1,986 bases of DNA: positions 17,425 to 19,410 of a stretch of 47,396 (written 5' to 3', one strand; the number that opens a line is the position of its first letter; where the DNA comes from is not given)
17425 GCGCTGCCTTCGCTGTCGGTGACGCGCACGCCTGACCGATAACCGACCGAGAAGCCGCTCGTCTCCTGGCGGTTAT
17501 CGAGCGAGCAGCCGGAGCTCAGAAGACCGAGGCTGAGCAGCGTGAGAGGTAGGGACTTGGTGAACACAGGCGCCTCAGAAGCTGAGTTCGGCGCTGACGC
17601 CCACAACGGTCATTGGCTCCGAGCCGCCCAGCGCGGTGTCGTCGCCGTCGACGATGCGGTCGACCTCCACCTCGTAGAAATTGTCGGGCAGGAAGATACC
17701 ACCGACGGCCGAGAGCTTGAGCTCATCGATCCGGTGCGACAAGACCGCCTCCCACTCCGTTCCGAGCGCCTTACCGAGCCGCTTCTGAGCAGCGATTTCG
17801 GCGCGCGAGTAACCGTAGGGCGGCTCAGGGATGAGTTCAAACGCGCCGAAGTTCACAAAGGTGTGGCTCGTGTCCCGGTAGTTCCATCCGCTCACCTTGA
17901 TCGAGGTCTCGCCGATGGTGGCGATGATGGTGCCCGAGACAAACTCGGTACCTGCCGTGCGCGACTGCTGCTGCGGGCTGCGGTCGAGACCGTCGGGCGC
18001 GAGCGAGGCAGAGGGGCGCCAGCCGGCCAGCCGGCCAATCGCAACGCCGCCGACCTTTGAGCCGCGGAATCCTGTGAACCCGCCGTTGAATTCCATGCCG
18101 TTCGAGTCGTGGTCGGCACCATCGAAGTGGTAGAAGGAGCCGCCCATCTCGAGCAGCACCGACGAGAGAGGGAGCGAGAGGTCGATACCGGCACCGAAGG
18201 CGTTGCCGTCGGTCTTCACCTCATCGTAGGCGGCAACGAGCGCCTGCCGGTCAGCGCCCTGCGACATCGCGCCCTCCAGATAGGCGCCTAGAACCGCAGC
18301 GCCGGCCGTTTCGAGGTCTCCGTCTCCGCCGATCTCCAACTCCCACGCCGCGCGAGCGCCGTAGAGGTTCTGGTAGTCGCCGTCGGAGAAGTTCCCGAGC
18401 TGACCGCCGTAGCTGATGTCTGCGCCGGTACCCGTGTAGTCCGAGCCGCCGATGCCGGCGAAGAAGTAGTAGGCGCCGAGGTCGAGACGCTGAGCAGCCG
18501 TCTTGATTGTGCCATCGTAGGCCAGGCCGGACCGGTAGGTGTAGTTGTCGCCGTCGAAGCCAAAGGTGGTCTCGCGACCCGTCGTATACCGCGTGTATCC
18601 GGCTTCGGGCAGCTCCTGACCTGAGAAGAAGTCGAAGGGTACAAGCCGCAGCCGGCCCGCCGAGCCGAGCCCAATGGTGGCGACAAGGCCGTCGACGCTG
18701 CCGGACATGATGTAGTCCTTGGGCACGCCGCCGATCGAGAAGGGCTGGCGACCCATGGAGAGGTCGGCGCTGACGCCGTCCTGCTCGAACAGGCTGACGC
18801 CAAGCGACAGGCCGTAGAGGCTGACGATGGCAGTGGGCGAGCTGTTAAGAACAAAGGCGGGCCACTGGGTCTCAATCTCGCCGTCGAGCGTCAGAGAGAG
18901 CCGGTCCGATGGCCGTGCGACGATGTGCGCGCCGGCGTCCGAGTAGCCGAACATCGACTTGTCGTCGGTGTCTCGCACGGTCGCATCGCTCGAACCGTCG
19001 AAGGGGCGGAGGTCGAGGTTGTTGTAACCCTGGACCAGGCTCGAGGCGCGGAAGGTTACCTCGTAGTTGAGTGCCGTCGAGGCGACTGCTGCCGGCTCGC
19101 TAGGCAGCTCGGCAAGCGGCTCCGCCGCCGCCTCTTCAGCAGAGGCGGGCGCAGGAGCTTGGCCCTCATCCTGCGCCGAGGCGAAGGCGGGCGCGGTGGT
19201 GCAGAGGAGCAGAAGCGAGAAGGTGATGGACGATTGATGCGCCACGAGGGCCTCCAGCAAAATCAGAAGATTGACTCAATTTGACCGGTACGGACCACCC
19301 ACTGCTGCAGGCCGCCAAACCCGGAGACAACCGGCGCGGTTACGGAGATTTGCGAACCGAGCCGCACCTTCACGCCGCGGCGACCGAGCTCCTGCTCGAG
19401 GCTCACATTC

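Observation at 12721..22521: Seven-gene secreted nuclease/phosphatase operon that reads like a disassembled ExeM/NucH extracellular nuclease with its own outer-membrane barrel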

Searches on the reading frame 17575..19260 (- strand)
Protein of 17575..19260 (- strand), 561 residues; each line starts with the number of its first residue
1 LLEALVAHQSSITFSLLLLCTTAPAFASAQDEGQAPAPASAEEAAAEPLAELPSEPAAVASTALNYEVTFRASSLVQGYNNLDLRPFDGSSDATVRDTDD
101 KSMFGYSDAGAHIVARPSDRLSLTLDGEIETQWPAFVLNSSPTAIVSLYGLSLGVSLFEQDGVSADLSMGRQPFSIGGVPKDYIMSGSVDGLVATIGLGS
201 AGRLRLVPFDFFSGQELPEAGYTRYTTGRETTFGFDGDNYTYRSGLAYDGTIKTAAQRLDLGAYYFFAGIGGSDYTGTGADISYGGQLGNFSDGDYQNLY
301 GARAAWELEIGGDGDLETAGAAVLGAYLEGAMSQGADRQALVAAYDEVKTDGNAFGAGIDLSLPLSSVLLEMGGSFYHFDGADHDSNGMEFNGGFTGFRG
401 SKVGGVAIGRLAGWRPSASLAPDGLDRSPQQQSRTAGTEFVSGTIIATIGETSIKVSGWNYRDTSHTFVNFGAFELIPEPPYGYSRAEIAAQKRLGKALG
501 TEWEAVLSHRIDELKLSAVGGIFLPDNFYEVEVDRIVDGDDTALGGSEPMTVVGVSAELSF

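Call 3: search_protein_families(library=pfam, proteins=[window:17575-19260:-], max_evalue=0.01)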
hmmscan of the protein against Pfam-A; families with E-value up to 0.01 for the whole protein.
window:17575-19260:- (561 aa): 0 families

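Call 4: search_protein_families(library=ncbifam, proteins=[window:17575-19260:-], max_evalue=0.01)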
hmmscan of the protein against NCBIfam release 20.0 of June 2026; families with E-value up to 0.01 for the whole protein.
window:17575-19260:- (561 aa): 0 families

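Call 9: find_homologous_proteins(query=window:17575-19260:-, max_evalue=0.001)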
Query window:17575-19260:- (561 aa): 26 proteins with E <= 0.001 among 8000 candidates.
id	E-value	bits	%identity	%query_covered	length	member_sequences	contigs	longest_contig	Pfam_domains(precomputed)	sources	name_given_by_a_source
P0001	0.0e+0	1132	91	99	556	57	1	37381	-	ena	-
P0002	0.0e+0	1124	90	99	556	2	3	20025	-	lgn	-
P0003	0.0e+0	1123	89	99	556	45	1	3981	-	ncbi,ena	-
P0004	0.0e+0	1117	89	99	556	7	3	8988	-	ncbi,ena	-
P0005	0.0e+0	1116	89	99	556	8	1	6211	-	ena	-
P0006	0.0e+0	1086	86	99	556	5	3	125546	-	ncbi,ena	-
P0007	0.0e+0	1017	83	95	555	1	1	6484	-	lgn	-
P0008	0.0e+0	1010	80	99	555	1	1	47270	-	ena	-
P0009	1.5e-163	564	51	94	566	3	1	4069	-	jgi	jgi:hypothetical protein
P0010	3.4e-155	536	49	97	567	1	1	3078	-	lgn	-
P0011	2.9e-153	530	47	100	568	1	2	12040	-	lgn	-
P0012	6.2e-153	529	49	94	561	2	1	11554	-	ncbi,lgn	-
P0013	8.4e-149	515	48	97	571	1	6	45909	-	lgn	-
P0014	5.8e-105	370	40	94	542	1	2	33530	-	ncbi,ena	-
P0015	2.6e-104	368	41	91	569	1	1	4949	-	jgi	jgi:hypothetical protein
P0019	1.3e-97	346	39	87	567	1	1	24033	-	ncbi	-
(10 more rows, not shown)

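Call 10: find_encoding_contigs(protein=P0013, flank=10000, max_places=2)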
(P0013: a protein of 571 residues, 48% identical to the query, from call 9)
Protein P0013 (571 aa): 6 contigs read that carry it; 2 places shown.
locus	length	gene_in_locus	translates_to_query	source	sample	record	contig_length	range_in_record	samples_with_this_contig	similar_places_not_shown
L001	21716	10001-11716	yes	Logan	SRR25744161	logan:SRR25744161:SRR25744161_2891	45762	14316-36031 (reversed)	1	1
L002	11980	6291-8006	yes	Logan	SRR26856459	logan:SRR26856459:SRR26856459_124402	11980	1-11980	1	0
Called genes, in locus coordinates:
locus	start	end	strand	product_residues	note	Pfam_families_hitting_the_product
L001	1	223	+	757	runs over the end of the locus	PF00069:Pkinase, PF07714:PK_Tyr_Ser-Thr, PF08308:PEGA (faint)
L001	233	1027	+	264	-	PF14681:UPRTase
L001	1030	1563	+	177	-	PF00156:Pribosyltran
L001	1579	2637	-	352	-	PF00072:Response_reg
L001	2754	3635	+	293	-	PF01636:APH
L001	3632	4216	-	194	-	-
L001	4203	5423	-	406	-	PF00962:A_deaminase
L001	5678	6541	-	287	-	-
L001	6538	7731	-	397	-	PF03372:Exo_endo_phos, PF19580:Exo_endo_phos_3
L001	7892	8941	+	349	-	-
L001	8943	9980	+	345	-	-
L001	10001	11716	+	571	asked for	-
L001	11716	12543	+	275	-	PF00932:LTD (weak)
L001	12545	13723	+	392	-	PF13091:PLDc_2 (weak)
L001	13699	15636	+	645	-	PF13091:PLDc_2, PF00614:PLDc (faint), PF13091:PLDc_2, PF00932:LTD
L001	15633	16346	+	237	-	PF24517:CBM96 (weak)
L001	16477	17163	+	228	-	PF01618:MotA_ExbB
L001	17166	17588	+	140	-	PF02472:ExbD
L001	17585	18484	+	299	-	-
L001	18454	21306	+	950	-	PF13620:CarboxypepD_reg, PF07715:Plug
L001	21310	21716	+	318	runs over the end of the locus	-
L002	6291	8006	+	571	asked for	-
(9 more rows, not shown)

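Call 11: find_encoding_contigs(protein=P0014, flank=10000, max_places=2)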
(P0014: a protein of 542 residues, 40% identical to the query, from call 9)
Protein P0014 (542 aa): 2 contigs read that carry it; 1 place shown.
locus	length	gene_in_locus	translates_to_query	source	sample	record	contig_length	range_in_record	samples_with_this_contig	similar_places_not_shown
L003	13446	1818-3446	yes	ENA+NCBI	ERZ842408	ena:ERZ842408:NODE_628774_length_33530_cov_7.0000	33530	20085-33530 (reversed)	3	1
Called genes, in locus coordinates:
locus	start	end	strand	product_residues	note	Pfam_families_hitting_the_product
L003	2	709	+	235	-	?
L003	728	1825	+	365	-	-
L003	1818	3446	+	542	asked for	-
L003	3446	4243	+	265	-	PF00932:LTD (weak)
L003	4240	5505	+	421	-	PF11495:TrmB_EBD_N (faint), PF13091:PLDc_2 (weak)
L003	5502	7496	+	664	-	PF07894:SACK1 (faint), PF13091:PLDc_2, PF00614:PLDc (faint), PF13091:PLDc_2, PF00932:LTD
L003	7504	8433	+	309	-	-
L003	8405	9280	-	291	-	-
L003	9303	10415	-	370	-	PF01612:DNA_pol_A_exo1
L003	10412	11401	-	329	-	PF00490:ALAD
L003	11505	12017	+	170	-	PF01475:FUR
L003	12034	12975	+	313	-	PF02541:Ppx-GppA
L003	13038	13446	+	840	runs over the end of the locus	PF07992:Pyr_redox_2, PF00070:Pyr_redox (faint), PF00890:FAD_binding_2 (faint), PF13738:Pyr_redox_3, PF12801:Fer4_5 (weak), PF12838:Fer4_7 (faint), PF13237:Fer4_10 (weak), PF14697:Fer4_21 (weak), +1 more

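Call 12: find_encoding_contigs(protein=P0019, flank=10000, max_places=2)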
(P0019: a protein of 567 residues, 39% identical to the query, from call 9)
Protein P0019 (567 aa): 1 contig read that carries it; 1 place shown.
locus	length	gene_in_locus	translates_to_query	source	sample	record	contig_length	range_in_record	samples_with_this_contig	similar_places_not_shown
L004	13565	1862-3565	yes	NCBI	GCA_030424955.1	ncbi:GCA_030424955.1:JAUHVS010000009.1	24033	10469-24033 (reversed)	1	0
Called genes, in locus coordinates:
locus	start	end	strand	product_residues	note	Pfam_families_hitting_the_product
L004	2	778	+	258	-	?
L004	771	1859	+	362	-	-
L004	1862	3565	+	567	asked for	-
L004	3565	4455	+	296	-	-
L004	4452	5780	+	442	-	PF13091:PLDc_2 (faint)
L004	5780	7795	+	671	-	PF13091:PLDc_2, PF00614:PLDc (faint), PF13091:PLDc_2, PF00932:LTD (weak)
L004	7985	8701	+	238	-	-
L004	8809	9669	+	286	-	PF00892:EamA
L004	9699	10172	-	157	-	-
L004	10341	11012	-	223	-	PF02390:Methyltransf_4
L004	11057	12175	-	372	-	-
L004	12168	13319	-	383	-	PF04464:Glyphos_transf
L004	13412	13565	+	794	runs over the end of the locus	PF01663:Phosphodiest, PF01676:Metalloenzyme (weak)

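Call 15: find_related_loci(query=A1, collection=genome_contigs, flank=10000)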
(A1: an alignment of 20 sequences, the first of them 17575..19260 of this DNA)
Query A1 (561 aa) in genome_contigs; peptide patterns used: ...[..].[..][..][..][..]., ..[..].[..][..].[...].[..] (x = any residue, [..] = any of these).
228 stretches matched a pattern; 37 encode a relative of the query (tblastn E <= 1e-3); 37 distinct loci.
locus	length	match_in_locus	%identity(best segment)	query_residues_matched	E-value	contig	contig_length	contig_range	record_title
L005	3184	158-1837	89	2-561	0e+0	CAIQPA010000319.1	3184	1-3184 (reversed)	MAG: uncultured delta proteobacterium isolate ErkenSummer_bin-2361 genome assembly, contig: bin-2361:319/690, whole geno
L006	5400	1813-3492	89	2-561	0e+0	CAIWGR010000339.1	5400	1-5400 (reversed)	MAG: uncultured delta proteobacterium isolate Ki3-D3_bin-0810 genome assembly, contig: bin-0810:339/726, whole genome sh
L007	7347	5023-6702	89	2-561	0e+0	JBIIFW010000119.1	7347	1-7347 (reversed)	MAG: Bradymonadia bacterium isolate ME2001-06-04pf_3300042445_group1_bin96 Rohwer_bin1468_scaffold_10012_c1, whole genom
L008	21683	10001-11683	89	1-561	0e+0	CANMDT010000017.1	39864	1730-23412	MAG: Myxococcales bacterium isolate ZH-13may13-111 genome assembly, contig: ZH-13may13-C611, whole genome shotgun sequen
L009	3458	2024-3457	51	32-507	6e-155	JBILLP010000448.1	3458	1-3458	MAG: Bradymonadia bacterium isolate ME2017-08-05_3300034118_group7_bin73 Rohwer_bin1472_scaffold_38308_c1, whole genome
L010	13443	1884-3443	40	37-561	9e-111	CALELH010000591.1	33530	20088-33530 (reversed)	MAG TPA_asm: uncultured Myxococcales bacterium isolate ERR598995_bin.40_CONCOCT_v1.1_MAG genome assembly, contig: ERZ842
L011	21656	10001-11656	38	16-561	8e-109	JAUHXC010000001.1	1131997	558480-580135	MAG: bacterium isolate 2_bin.46 NODE_5_length_1131997_cov_10.355962, whole genome shotgun sequence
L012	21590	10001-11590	39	30-561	1e-105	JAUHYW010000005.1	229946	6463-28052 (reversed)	MAG: bacterium isolate 3_bin.88 NODE_107_length_229946_cov_3.267376, whole genome shotgun sequence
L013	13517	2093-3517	40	72-546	1e-103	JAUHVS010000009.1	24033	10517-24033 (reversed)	MAG: bacterium isolate 1_bin.25 NODE_1200_length_24033_cov_0.977286, whole genome shotgun sequence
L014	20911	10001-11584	37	11-560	3e-99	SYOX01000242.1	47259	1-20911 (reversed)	MAG: Proteobacteria bacterium isolate F1-80-MAGs165 F1-80__c437049, whole genome shotgun sequence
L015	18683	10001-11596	36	7-557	3e-91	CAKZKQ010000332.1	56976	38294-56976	MAG TPA_asm: uncultured proteobacterium isolate ERR2094171_bin.68_CONCOCT_v1.1_MAG genome assembly, contig: ERZ650152.46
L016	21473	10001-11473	37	72-561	2e-98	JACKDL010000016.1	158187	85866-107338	MAG: Myxococcales bacterium isolate HK-STAS-MYXO-6 HK-STAS-MYXO-6_16, whole genome shotgun sequence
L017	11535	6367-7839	36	68-561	4e-83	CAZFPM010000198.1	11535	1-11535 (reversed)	MAG TPA_asm: uncultured Myxococcales bacterium isolate SRP308112_co1_392 genome assembly, contig: NODE_10333_length_1153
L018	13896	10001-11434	38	80-561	3e-83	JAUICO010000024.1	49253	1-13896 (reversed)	MAG: bacterium isolate 7_bin.36 NODE_992_length_49253_cov_1.498819, whole genome shotgun sequence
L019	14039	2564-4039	34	13-535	1e-68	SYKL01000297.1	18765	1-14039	MAG: Proteobacteria bacterium isolate F1-80-MAGs037 F1-80__c469894, whole genome shotgun sequence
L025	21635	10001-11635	30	10-561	2e-55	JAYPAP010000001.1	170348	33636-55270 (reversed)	MAG: Deltaproteobacteria bacterium isolate 139582_S183_rosella_bins.tsv.061 NODE_19_length_170348_cov_5.063532, whole ge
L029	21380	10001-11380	32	79-548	1e-53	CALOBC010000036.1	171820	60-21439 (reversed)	MAG: Myxococcota bacterium isolate LOGT_bin.0087 genome assembly, contig: contig_26645, whole genome shotgun sequence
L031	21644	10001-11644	30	8-549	1e-52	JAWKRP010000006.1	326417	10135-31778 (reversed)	MAG: Myxococcota bacterium isolate ABC1.164 ABC1.164.fa-6, whole genome shotgun sequence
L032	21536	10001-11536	30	18-545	9e-53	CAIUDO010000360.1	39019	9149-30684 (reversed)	MAG: uncultured proteobacterium isolate LaPlata_bin-3660 genome assembly, contig: bin-3660:360/959, whole genome shotgun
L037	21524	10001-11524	28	7-536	2e-41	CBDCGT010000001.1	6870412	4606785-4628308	MAG: Myxococcota bacterium isolate b90a6253-9085-4fdc-b07f-f19b09a9488d genome assembly, contig: contig_1, whole genome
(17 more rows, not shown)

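Call 33: search_protein_families(library=pfam, proteins=[L025:16778-18205:+, L025:6520-7941:-, L025:18237-18833:+, L029:3944-7525:+, L032:3833-6514:+, L031:17491-19536:+, L001:15633-16346:+, L003:7504-8433:+, L004:7985-8701:+, L001:5678-6541:-], max_evalue=0.001)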
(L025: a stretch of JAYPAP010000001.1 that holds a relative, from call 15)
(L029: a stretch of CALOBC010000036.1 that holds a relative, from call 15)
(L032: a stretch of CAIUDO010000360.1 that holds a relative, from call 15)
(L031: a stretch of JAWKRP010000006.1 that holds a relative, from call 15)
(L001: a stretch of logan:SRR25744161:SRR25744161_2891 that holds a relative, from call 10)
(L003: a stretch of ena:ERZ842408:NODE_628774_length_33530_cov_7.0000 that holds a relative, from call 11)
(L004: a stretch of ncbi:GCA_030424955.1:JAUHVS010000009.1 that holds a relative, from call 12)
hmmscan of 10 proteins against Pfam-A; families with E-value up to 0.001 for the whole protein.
L025:16778-18205:+ (475 aa): 2 families
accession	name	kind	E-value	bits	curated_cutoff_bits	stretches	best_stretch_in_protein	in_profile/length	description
PF01565.28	FAD_binding_4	-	1.9e-35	122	26.4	1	26-160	2-138/139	FAD binding domain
PF02913.24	FAD-oxidase_C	-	2.3e-32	113.1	21.2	1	224-462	9-246/248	FAD linked oxidases, C-terminal domain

L025:6520-7941:- (473 aa): 4 families
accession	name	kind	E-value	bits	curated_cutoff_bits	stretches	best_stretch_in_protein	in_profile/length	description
PF13672.11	PP2C_2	-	1.4e-20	74.2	24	1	241-432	10-182/209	Protein phosphatase 2C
PF00481.26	PP2C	-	1.8e-17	64.3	20.3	1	246-382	28-155/255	Protein phosphatase 2C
PF07228.17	SpoIIE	-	1.2e-07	32.4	25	1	256-470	4-191/192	Stage II sporulation protein E (SpoIIE)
PF00069.31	Pkinase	-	7.9e-07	29.2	31.7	1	69-160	53-147/263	Protein kinase domain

L025:18237-18833:+ (198 aa): 2 families
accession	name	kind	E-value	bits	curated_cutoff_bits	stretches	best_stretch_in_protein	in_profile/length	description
PF08281.18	Sigma70_r4_2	-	2.2e-06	27.7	25.7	1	140-191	2-53/54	Sigma-70, region 4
PF04542.20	Sigma70_r2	-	4.8e-06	26.7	24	1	47-106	10-70/71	Sigma-70 region 2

L029:3944-7525:+ (1193 aa): 4 families
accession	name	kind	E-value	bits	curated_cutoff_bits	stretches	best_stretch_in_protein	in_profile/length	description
PF11617.13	Cu-binding_MopE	-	1.5e-91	300.7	27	14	112-141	1-30/30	Putative metal-binding motif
PF01839.29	FG-GAP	-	1.9e-18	66.3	22.1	5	957-994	1-36/37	FG-GAP repeat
PF22934.1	SPRTN_ZBD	-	8.7e-09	35.8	27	0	667-687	24-44/48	Spartan-like zinc binding domain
PF14312.12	FG-GAP_2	-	4.1e-06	27.3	23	0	769-802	18-48/49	FG-GAP repeat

L032:3833-6514:+ (893 aa): 2 families
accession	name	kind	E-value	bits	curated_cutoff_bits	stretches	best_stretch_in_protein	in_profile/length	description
PF00884.28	Sulfatase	-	3.5e-30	105.8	25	1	375-644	3-299/301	Sulfatase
PF16347.10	SGSH_C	-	0.00063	20.4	29.3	0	596-674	2-81/154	N-sulphoglucosamine sulphohydrolase, C-terminal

L031:17491-19536:+ (681 aa): 0 families

L001:15633-16346:+ (237 aa): 1 family
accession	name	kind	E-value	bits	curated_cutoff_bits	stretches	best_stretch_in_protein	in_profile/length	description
PF24517.2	CBM96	-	1e-07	32.4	26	1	39-205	2-155/164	Carbohydrate-binding module family 96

L003:7504-8433:+ (309 aa): 0 families

L004:7985-8701:+ (238 aa): 0 families

L001:5678-6541:- (287 aa): 0 families

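Call 34: predict_structure(alignment_id=A1)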
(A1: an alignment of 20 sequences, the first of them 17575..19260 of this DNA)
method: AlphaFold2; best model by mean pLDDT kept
length: 561 residues; sequences in the alignment: 20
mean_pLDDT: 69.0   pTM: 0.71
mean pLDDT of the five models: 69.0, 66.7, 66.4, 65.7, 63.9
residues with pLDDT >= 90: 139; 70-90: 177; 50-70: 92; < 50: 153
segments of 3 or more residues with pLDDT < 50: 1-61, 93-95, 136-141, 213-240, 271-292, 340-345, 416-435, 537-541
pLDDT, mean of each block of 10 residues (from residue 1): 39 45 33 30 35 38 78 83 72 53 75 88 83 52 63 91 91 76 70 91 89 39 25 33 83 91 83 33 26 66 93 83 93 72 56 92 92 92 74 68 64 47 42 60 95 94 84 70 64 83 94 92 87 56 71 88 82
secondary structure, 60 per line:
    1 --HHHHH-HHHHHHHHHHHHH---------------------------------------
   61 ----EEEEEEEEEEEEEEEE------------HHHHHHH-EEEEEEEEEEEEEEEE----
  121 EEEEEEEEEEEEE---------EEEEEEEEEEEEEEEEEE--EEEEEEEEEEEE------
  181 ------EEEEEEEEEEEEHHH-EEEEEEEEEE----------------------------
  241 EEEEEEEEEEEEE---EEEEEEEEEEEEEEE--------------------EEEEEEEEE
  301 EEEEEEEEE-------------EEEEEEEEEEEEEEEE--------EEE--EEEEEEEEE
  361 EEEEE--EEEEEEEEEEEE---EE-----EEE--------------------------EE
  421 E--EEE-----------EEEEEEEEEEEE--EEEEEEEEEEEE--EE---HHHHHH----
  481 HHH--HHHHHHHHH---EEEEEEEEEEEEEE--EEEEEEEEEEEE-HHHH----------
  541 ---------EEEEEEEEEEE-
elements in order: H3-7 H9-21 E65-80 H93-99 E101-116 E121-133 E143-160 E163-174 E187-198 E203-212 E241-253 E257-271 E292-309 E323-338 E347-349 E352-365 E368-379 E390-392 E419-421 E424-426 E438-449 E452-463 H471-476 H486-494 E498-511 E514-525 H527-530 E550-560

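Call 38: fold_search(model_id=the predicted structure, library=pdb)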
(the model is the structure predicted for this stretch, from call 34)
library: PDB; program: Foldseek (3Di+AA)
matches with E <= 10: 800; with E <= 0.001: 285
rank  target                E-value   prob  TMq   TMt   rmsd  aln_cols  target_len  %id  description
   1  3rbh_D                3.7e-13  1.00  0.47  0.63   8.2       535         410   11  Structure of alginate export protein AlgE from Pseudomonas aeruginosa (released 2011-07-27)
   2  3rbh_A                3.9e-13  1.00  0.47  0.60   8.8       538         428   11  Structure of alginate export protein AlgE from Pseudomonas aeruginosa (released 2011-07-27)
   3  4b61_A                4.8e-13  1.00  0.45  0.56  10.3       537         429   11  In meso structure of alginate transporter, AlgE, from Pseudomoas aeruginosa, PAO1. Crystal form 3. (released 2013-07-17)
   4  3rbh_C                5.6e-13  1.00  0.47  0.62   8.2       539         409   10  Structure of alginate export protein AlgE from Pseudomonas aeruginosa (released 2011-07-27)
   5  4azl_B                6.2e-13  1.00  0.44  0.56  10.3       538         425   11  In meso structure of alginate transporter, AlgE, from Pseudomoas aeruginosa, PAO1, crystal form 2. (released 2013-07-03)
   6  4afk                  6.5e-13  1.00  0.44  0.56  10.2       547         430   11  In meso structure of alginate transporter, AlgE, from Pseudomonas aeruginosa, PAO1 (released 2013-02-06)
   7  4azl_A                6.9e-13  1.00  0.46  0.59   9.1       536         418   11  In meso structure of alginate transporter, AlgE, from Pseudomoas aeruginosa, PAO1, crystal form 2. (released 2013-07-03)
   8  8pz4                  8.1e-13  1.00  0.44  0.51  10.4       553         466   12  Structure of alginate transporter, AlgE, solved at wavelength 2.755 A (released 2023-10-25)
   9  7acg                  9.0e-13  1.00  0.44  0.53  10.5       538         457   12  In meso structure of the alginate exporter, AlgE, from Pseudomonas aeruginosa in 9.8 monoacylglycerol (released 2020-12-16)
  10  3rbh_B                1.0e-12  1.00  0.46  0.57   9.1       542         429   11  Structure of alginate export protein AlgE from Pseudomonas aeruginosa (released 2011-07-27)
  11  5iyu                  9.5e-12  1.00  0.45  0.56   9.9       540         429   11  AlgE_CIM (released 2017-04-05)
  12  4b61_B                1.4e-11  1.00  0.46  0.57   9.0       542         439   11  In meso structure of alginate transporter, AlgE, from Pseudomoas aeruginosa, PAO1. Crystal form 3. (released 2013-07-17)
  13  5ldt_A                4.3e-11  1.00  0.49  0.65   7.1       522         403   13  Crystal Structures of MOMP from Campylobacter jejuni (released 2016-10-26)
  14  7vtz                  8.6e-11  1.00  0.46  0.57   7.6       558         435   11  Chitoporin from Escherichia coli (released 2022-11-09)
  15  5ldv                  1.7e-10  1.00  0.45  0.59   8.8       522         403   13  Crystal Structures of MOMP from Campylobacter jejuni (released 2016-10-26)
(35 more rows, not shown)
